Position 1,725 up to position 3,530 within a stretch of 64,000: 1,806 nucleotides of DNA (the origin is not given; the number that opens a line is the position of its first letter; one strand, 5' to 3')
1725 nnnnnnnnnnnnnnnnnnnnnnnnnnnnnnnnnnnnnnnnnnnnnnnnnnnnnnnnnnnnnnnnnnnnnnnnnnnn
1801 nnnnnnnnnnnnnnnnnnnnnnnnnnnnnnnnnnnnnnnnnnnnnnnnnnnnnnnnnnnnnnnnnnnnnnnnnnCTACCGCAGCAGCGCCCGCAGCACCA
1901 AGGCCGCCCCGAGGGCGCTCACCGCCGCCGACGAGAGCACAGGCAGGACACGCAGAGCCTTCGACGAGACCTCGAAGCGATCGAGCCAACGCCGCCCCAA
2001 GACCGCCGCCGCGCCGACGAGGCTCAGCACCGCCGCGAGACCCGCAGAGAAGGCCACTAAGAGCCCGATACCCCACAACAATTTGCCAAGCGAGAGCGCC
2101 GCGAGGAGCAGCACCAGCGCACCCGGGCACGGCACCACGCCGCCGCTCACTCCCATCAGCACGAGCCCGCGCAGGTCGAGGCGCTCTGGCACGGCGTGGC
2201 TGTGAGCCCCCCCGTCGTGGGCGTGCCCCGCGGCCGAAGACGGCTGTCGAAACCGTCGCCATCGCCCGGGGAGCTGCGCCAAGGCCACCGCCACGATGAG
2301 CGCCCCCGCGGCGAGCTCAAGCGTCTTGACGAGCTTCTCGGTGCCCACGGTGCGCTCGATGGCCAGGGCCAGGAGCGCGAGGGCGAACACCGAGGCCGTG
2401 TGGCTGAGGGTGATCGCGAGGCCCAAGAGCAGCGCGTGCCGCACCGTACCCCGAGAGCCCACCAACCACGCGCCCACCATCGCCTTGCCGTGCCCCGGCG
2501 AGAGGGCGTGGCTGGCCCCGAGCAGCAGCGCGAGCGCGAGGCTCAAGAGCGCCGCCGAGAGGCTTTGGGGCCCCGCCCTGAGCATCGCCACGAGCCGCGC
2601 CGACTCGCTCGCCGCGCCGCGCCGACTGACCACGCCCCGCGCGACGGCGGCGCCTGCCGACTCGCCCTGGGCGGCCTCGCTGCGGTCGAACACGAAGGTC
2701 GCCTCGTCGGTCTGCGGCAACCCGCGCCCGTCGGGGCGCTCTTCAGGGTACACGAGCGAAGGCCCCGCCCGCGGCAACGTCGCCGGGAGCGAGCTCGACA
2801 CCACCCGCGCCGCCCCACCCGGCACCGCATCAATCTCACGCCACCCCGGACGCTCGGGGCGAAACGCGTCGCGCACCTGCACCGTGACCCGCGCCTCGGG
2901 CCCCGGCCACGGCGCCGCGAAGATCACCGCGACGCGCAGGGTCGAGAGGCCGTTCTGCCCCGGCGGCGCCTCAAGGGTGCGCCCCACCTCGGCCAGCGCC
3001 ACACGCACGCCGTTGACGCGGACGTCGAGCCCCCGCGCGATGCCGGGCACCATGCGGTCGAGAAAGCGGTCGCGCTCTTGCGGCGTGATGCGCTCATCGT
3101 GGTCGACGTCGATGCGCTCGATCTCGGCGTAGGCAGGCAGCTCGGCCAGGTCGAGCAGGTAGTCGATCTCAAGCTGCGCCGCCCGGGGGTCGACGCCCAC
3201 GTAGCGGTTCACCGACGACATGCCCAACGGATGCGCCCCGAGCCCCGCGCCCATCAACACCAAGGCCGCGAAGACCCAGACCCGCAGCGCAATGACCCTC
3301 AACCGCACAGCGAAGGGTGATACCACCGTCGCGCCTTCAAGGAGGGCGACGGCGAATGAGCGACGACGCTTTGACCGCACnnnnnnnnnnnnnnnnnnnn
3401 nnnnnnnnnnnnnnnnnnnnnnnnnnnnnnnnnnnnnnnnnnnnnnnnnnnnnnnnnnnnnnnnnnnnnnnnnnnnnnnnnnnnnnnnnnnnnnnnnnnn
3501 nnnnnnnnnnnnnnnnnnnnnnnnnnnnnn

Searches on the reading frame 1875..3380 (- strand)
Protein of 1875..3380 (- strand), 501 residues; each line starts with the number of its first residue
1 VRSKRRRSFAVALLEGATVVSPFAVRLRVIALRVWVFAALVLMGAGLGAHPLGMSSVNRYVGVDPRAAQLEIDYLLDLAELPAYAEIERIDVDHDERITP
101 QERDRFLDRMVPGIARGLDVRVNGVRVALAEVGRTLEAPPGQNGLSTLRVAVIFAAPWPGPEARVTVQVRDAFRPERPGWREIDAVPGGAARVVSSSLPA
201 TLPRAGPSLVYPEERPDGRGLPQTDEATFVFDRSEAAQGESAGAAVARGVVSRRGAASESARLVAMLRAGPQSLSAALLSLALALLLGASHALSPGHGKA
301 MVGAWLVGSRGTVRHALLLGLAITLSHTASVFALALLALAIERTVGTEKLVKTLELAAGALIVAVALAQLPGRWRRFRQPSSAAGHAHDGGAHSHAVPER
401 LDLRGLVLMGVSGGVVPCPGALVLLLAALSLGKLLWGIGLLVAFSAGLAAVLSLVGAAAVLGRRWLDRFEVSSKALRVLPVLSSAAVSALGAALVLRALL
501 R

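Call 33: search_protein_families(library=pfam, proteins=[window:1875-3380:-], max_evalue=0.001)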
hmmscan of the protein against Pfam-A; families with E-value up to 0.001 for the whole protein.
window:1875-3380:- (501 aa): 1 family
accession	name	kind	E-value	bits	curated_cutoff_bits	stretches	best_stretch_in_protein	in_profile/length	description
PF03824.22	NicO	-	1.3e-10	41.5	27.7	1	282-381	6-111/287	High-affinity nickel-transport protein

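Call 54: find_encoding_contigs(protein=window:1875-3380:-, flank=10000, max_places=4)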
Protein window:1875-3380:- (501 aa): no gene with exactly this product is on record in the collection.
